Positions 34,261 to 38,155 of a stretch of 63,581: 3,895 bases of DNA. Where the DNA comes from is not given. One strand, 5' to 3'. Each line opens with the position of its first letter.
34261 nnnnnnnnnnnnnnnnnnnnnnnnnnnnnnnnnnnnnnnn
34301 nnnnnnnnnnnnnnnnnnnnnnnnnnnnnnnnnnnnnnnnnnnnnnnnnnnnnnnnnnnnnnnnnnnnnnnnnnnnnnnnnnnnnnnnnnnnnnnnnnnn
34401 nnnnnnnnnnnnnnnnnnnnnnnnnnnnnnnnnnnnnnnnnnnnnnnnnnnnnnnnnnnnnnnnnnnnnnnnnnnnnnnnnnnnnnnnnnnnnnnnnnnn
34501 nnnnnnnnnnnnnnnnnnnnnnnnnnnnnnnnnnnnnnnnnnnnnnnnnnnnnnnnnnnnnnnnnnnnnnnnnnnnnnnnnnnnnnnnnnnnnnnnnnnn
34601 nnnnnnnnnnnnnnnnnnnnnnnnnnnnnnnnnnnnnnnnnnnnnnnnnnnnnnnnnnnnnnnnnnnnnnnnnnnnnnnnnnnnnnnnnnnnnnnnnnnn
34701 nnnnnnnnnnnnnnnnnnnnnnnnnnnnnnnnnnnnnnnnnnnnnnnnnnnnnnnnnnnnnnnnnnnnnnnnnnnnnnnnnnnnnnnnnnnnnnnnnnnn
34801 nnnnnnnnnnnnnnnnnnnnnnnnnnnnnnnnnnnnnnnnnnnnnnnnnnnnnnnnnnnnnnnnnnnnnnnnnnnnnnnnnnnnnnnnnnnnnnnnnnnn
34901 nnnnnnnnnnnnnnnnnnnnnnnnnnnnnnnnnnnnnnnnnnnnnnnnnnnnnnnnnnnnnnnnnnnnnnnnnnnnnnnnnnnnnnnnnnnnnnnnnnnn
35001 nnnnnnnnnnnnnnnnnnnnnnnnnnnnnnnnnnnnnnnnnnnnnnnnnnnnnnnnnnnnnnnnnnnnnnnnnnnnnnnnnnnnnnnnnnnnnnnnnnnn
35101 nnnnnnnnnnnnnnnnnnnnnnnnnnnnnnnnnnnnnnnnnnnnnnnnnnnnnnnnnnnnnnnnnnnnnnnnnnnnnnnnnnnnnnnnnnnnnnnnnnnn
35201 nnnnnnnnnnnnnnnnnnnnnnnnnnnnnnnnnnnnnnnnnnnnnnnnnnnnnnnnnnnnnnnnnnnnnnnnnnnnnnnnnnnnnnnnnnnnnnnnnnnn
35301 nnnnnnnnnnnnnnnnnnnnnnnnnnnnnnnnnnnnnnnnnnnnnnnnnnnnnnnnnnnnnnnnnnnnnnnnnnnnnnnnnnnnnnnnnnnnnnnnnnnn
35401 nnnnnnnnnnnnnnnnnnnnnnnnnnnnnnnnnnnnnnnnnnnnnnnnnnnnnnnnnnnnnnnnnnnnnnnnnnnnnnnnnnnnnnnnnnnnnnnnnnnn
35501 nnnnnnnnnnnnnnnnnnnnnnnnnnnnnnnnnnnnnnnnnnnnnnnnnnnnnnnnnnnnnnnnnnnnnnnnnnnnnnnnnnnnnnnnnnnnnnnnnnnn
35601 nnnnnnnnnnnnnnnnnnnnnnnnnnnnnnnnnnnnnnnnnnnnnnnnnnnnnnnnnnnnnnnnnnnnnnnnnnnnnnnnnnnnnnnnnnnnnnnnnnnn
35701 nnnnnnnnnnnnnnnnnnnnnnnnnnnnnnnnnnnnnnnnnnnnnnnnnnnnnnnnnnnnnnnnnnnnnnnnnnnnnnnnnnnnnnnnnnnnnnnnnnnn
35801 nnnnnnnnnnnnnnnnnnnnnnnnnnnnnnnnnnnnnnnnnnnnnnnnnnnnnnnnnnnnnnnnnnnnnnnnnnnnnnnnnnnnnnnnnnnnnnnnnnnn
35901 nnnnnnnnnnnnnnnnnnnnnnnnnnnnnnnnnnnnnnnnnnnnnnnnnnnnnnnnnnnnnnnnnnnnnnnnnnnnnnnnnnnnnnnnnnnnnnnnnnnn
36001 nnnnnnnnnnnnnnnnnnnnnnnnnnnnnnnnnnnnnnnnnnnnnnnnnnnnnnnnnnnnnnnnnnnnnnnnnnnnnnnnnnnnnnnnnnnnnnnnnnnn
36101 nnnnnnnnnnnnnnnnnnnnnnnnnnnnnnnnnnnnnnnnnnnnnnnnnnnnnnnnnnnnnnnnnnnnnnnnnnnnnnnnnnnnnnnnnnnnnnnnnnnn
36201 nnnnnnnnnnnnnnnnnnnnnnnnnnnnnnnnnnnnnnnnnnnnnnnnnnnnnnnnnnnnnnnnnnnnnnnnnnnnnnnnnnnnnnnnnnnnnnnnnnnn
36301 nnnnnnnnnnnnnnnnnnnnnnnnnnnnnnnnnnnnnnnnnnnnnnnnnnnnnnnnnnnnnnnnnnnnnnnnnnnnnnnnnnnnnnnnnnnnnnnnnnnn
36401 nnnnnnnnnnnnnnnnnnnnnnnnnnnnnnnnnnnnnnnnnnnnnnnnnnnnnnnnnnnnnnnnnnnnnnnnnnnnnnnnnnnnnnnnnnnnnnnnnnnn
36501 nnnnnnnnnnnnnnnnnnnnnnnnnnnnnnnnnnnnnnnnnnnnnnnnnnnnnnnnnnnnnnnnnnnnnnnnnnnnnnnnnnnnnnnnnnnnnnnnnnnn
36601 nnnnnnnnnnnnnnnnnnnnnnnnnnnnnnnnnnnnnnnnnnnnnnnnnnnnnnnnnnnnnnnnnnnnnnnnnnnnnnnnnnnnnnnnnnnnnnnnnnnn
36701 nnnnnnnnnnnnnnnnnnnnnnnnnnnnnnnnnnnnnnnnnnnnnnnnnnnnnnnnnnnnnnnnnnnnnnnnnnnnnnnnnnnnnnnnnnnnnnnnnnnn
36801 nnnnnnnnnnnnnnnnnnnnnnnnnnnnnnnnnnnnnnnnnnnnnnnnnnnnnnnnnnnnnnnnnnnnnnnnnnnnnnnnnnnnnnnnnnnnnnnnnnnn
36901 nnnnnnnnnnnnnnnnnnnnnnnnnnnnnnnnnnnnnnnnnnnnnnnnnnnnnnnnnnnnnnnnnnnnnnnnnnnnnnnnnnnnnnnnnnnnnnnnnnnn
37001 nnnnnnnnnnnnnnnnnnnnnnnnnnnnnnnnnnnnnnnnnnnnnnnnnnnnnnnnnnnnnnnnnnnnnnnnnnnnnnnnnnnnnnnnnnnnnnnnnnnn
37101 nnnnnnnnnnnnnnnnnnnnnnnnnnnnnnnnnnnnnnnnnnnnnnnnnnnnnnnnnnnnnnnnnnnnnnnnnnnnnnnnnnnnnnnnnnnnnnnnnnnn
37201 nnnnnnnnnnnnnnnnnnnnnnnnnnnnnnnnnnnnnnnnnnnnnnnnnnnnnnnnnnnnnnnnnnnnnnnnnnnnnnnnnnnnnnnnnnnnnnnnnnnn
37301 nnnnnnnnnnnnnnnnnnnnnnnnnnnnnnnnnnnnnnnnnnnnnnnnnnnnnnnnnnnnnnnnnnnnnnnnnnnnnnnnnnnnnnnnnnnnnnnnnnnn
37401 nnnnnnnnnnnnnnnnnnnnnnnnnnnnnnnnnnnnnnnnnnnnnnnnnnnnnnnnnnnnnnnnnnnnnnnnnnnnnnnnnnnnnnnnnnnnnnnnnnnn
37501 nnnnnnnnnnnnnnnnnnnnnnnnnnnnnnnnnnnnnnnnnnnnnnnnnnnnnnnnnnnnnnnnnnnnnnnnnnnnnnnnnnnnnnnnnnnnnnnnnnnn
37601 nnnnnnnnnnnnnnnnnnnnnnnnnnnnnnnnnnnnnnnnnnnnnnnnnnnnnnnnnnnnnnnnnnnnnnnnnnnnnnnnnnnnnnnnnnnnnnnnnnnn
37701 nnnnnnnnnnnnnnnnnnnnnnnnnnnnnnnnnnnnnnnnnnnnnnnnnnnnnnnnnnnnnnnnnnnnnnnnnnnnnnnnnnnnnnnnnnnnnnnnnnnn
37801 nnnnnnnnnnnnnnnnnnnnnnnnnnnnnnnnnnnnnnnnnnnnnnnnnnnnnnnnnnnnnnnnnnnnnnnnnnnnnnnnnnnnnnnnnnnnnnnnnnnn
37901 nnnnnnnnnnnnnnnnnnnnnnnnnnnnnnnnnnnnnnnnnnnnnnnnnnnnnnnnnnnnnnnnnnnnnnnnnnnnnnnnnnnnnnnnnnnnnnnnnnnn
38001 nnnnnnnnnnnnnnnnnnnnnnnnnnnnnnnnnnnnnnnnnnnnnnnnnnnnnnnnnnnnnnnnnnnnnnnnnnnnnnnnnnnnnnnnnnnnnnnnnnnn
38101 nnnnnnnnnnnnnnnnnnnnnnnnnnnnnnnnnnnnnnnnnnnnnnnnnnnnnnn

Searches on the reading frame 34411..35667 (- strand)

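Call 55: search_protein_families(library=pfam, proteins=[window:34411-35667:-], max_evalue=0.00001)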
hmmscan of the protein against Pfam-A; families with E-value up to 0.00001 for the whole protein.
window:34411-35667:- (419 aa): 3 families
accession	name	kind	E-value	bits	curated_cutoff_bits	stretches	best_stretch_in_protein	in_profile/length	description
PF02784.22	Orn_Arg_deC_N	-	3.5e-57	194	23.4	1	40-286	3-246/247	Pyridoxal-dependent decarboxylase, pyridoxal binding domain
PF00278.28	Orn_DAP_Arg_deC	-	1.9e-23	83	23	1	33-376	1-95/95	Pyridoxal-dependent decarboxylase, C-terminal sheet domain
PF01168.26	Ala_racemase_N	-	5.2e-07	30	24.1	1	55-239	19-189/220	Alanine racemase, N-terminal domain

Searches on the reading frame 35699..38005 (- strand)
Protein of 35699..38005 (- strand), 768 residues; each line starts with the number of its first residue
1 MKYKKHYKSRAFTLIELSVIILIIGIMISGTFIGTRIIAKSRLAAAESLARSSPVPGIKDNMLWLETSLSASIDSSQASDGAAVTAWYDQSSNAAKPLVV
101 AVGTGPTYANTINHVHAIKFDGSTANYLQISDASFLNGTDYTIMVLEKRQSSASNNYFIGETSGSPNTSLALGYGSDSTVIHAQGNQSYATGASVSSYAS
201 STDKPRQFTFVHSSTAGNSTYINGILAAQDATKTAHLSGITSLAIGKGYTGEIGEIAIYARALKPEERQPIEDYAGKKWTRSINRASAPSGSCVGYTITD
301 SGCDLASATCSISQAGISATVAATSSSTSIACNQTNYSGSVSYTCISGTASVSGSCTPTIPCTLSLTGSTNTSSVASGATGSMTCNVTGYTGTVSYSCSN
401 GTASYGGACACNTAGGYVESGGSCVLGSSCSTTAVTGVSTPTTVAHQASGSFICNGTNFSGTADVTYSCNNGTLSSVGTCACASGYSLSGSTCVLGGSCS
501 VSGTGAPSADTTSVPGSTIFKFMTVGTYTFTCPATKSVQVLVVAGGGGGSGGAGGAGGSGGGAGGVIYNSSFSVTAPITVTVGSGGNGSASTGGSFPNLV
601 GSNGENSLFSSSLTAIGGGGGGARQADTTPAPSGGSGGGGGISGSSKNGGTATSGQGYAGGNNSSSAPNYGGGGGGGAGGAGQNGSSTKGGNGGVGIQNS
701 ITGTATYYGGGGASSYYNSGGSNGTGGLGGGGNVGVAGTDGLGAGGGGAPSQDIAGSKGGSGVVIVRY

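Call 6: search_protein_families(library=pfam, proteins=[window:35699-38005:-], max_evalue=0.01)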
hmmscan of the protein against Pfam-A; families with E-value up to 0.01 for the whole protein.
window:35699-38005:- (768 aa): 3 families
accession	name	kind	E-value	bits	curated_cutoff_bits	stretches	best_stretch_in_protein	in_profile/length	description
PF21722.4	Gly_rich_2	-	5.9e-26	92.3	24.3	1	524-768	2-225/226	Glycine-rich domain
PF07963.17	N_methyl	-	0.00044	20.1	21.2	1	8-31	3-26/27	Prokaryotic N-terminal methylation motif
PF19202.5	DUF5874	-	0.0011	19.7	27.1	0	399-435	9-45/74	Family of unknown function (DUF5874)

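Call 11: search_protein_families(library=phrogs, proteins=[window:35702-38005:-], max_evalue=0.01)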
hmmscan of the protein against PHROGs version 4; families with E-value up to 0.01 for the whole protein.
window:35702-38005:- (768 aa): 2 families
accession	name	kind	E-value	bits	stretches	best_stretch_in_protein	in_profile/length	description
phrog_2295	-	unknown function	1.2e-50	174.1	1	84-768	145-846/1183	-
phrog_13280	-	unknown function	0.0038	18.1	1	8-29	2-23/67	-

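Call 13: search_dna_similar(query=window:35702-38005:-, collection=phages, mode=protein, max_rows=25)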
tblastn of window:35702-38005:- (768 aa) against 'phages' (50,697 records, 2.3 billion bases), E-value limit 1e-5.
No match.

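Call 17: find_related_loci(query=window:35702-38005:-, collection=genome_contigs, flank=10000)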
Query window:35702-38005:- (768 aa) in genome_contigs; peptide patterns used: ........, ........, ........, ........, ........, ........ (x = any residue, [..] = any of these).
77 stretches matched a pattern; 9 encode a relative of the query (tblastn E <= 1e-3); 8 distinct loci.
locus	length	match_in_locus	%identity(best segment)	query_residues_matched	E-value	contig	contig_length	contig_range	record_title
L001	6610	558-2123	86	1-508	0e+0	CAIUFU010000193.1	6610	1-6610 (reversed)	MAG: uncultured Alphaproteobacteria bacterium isolate KT6_bin-167 genome assembly, contig: bin-167:193/264, whole genome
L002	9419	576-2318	82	1-576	0e+0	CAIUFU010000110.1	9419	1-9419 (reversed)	MAG: uncultured Alphaproteobacteria bacterium isolate KT6_bin-167 genome assembly, contig: bin-167:110/264, whole genome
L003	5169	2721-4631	48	5-768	4e-102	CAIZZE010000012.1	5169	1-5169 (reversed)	MAG: uncultured Alphaproteobacteria bacterium isolate Loc080925-4-5m_bin-0125 genome assembly, contig: bin-0125:12/83, w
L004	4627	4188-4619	91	8-151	5e-82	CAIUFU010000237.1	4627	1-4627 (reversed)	MAG: uncultured Alphaproteobacteria bacterium isolate KT6_bin-167 genome assembly, contig: bin-167:237/264, whole genome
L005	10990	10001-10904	54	4-309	2e-82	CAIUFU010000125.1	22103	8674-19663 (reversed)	MAG: uncultured Alphaproteobacteria bacterium isolate KT6_bin-167 genome assembly, contig: bin-167:125/264, whole genome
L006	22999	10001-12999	51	1-356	9e-112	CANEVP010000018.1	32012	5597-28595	MAG: Rickettsiales bacterium isolate CE-Oct18-128 genome assembly, contig: CE-Oct18-128.fna-C18, whole genome shotgun se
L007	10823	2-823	48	257-543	3e-59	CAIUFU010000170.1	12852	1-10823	MAG: uncultured Alphaproteobacteria bacterium isolate KT6_bin-167 genome assembly, contig: bin-167:170/264, whole genome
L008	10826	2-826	50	257-541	9e-63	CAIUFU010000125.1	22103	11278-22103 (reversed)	MAG: uncultured Alphaproteobacteria bacterium isolate KT6_bin-167 genome assembly, contig: bin-167:125/264, whole genome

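Call 32: predict_structure(alignment_id=A1)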
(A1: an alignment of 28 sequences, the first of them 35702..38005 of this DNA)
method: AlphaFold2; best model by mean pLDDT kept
length: 768 residues; sequences in the alignment: 28
mean_pLDDT: 83.0   pTM: 0.47
mean pLDDT of the five models: 83.0, 82.6, 82.6, 82.2, 81.7
residues with pLDDT >= 90: 324; 70-90: 303; 50-70: 106; < 50: 35
segments of 3 or more residues with pLDDT < 50: 1-9, 457-462, 482-495
pLDDT, mean of each block of 10 residues (from residue 1): 44 70 81 78 86 89 93 89 95 91 93 85 95 95 94 86 78 83 68 52 83 92 89 89 94 95 94 89 82 80 77 86 80 84 80 80 80 73 84 84 82 70 62 56 56 55 59 56 45 58 91 90 97 88 97 84 97 89 93 63 96 95 69 90 87 96 86 96 94 97 96 87 94 97 96 91 97
secondary structure, 60 per line:
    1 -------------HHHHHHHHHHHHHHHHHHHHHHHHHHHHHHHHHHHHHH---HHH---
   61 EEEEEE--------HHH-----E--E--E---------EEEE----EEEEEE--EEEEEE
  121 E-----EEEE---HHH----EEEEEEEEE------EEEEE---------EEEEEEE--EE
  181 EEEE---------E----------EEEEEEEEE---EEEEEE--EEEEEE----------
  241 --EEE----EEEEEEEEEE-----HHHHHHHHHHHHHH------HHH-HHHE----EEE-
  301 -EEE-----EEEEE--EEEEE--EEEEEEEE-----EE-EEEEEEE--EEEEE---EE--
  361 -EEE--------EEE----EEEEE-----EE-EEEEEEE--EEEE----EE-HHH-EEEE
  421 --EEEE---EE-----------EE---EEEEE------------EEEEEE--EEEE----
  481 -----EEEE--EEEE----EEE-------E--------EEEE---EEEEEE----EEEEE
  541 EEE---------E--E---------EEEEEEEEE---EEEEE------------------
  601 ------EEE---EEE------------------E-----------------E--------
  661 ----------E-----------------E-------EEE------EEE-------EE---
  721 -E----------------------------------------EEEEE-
elements in order (helices of 4 or more, strands of 3 or more residues): H14-51 E61-66 E99-102 E107-112 E115-121 E127-130 E141-149 E156-160 E170-176 E179-184 E205-213 E217-222 E225-230 E243-245 E250-259 H265-278 E297-299 E302-304 E310-314 E317-321 E324-331 E340-346 E349-353 E362-364 E373-375 E380-384 E393-399 E402-405 E417-420 E423-426 E448-452 E465-470 E473-476 E486-489 E492-495 E500-502 E519-522 E526-531 E536-543 E566-574 E578-582 E607-609 E613-615 E697-699 E706-708 E763-767

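Call 34: fold_search(model_id=the predicted structure, library=pdb)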
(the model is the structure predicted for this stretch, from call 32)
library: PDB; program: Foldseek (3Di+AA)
matches with E <= 10: 679; with E <= 0.001: 166
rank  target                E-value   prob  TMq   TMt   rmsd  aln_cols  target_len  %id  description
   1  7ce2_A                8.3e-07  1.00  0.21  0.35   5.6       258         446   16  The Crystal structure of TeNT Hc complexed with neutralizing antibody (released 2021-04-07)
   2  9arl_B                8.7e-07  1.00  0.23  0.16  19.8       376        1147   10  CryoEM structure of BoNT-NTNH-OrfX2 complex from Clostridium botulinum strain A1-ST7B, major class (released 2025-01-22)
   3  5ho0                  1.1e-06  1.00  0.21  0.20   4.6       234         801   17  Crystal structure of AbnA (closed conformation), a GH43 extracellular arabinanase from Geobacillus stearothermophilus (released 2017-02-01)
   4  5ho2                  1.1e-06  1.00  0.22  0.21   4.1       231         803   17  Crystal structure of AbnA (open conformation), a GH43 extracellular arabinanase from Geobacillus stearothermophilus (released 2017-02-01)
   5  5hp6                  1.3e-06  1.00  0.20  0.19   3.7       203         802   18  Structure of AbnA, a GH43 extracellular arabinanase from Geobacillus stearothermophilus (a new conformational state) (released 2017-02-01)
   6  5hon_A                1.6e-06  1.00  0.20  0.68   3.8       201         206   18  Structure of Domain 4 of AbnA, a GH43 extracellular arabinanase from Geobacillus stearothermophilus, in complex with a (released 2017-02-01)
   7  1ms1_A                2.0e-06  1.00  0.22  0.27   7.7       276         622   13  Monoclinic form of Trypanosoma cruzi trans-sialidase, in complex with 3-deoxy-2,3-dehydro-N-acetylneuraminic acid (DAN (released 2003-03-25)
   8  1ms8_A                3.9e-06  1.00  0.22  0.26   7.8       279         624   14  Triclinic form of Trypanosoma cruzi trans-sialidase, in complex with 3-deoxy-2,3-dehydro-N-acetylneuraminic acid (DANA (released 2003-03-25)
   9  1s0i_A                4.5e-06  1.00  0.22  0.27   8.6       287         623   14  Trypanosoma cruzi trans-sialidase in complex with sialyl-lactose (Michaelis complex) (released 2004-05-18)
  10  7by5                  4.7e-06  1.00  0.22  0.14  13.2       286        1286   14  Tetanus neurotoxin mutant-(H233A/E234Q/H237A/Y375F) (released 2021-02-17)
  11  9vyh_p                5.0e-06  1.00  0.24  0.59   4.6       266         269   12  Cyanopodophage Pan3 tailspike (released 2025-11-26)
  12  1ms5_B                5.2e-06  1.00  0.22  0.27   7.5       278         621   14  Triclinic form of Trypanosoma cruzi trans-sialidase, soaked with N-acetylneuraminyl-a-2,3-thio-galactoside (NA-S-Gal) (released 2003-03-25)
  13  5n0c_B                5.5e-06  1.00  0.21  0.13   5.2       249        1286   15  Crystal structure of the tetanus neurotoxin in complex with GM1a (released 2017-06-21)
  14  1a8d                  5.5e-06  1.00  0.21  0.33   5.4       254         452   15  TETANUS TOXIN C FRAGMENT (released 1998-10-14)
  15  3pjq_A                5.5e-06  1.00  0.21  0.26   7.9       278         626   14  Trypanosoma cruzi trans-sialidase-like inactive isoform (including the natural mutation Tyr342His) in complex with lac (released 2011-06-08)
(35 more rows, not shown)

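Call 39: find_related_loci(query=A1, collection=viral_contigs, flank=8000)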
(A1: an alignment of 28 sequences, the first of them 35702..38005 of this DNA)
Query A1 (768 aa) in viral_contigs; peptide patterns used: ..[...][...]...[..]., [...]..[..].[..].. (x = any residue, [..] = any of these).
138 stretches matched a pattern; 1 encode a relative of the query (tblastn E <= 1e-3); 1 distinct loci.
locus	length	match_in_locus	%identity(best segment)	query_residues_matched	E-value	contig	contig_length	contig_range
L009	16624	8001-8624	26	72-263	9e-10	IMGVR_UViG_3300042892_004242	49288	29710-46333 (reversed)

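Call 78: search_protein_families(library=pfam, proteins=[L006:19565-21265:+], max_evalue=1)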
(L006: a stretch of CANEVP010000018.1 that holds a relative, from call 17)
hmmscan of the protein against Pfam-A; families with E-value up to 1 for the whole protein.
L006:19565-21265:+ (567 aa): 26 families (the best 25 are shown)
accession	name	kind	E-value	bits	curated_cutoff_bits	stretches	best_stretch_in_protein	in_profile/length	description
PF00437.27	T2SSE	-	1.4e-123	412.7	24.9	1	180-558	5-370/370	Type II/IV secretion system protein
PF05157.20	MshEN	-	3.8e-12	46.5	23.1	1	69-153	6-89/90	MshEN domain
PF25199.1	nSTAND_NTPase5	-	0.00045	20.5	34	1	309-352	33-77/145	Novel STAND NTPase 5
PF13604.12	AAA_30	-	0.0026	18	27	1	307-345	8-46/191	AAA domain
PF13245.12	AAA_19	-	0.0033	18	25.1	1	315-347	9-43/134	AAA domain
PF13401.12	AAA_22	-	0.0036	18.1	27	1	316-339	4-27/130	AAA domain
PF13086.12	AAA_11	-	0.004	17.4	27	1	303-374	4-70/257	AAA domain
PF13555.12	AAA_29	-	0.004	17.3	27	1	310-334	15-39/61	P-loop containing region of AAA domain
PF20720.3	nSTAND3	-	0.0041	17.3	27.2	1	317-354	17-54/155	Novel STAND NTPase 3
PF13191.12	AAA_16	-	0.0058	17.6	32.6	1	314-361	20-66/167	AAA ATPase domain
PF13173.12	AAA_14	-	0.015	15.7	27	1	318-406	3-82/129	AAA domain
PF01637.24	ATPase_2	-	0.023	15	33.2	1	303-347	5-50/225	ATPase domain predominantly from Archaea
PF04851.21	ResIII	-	0.025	14.9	22.5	1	306-343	12-49/164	Type III restriction enzyme, res subunit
PF02492.25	cobW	-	0.025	14.6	20.7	1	319-339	2-22/180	CobW/HypB/UreG, nucleotide-binding domain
PF13476.12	AAA_23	-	0.028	15.5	27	1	301-334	10-36/201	AAA domain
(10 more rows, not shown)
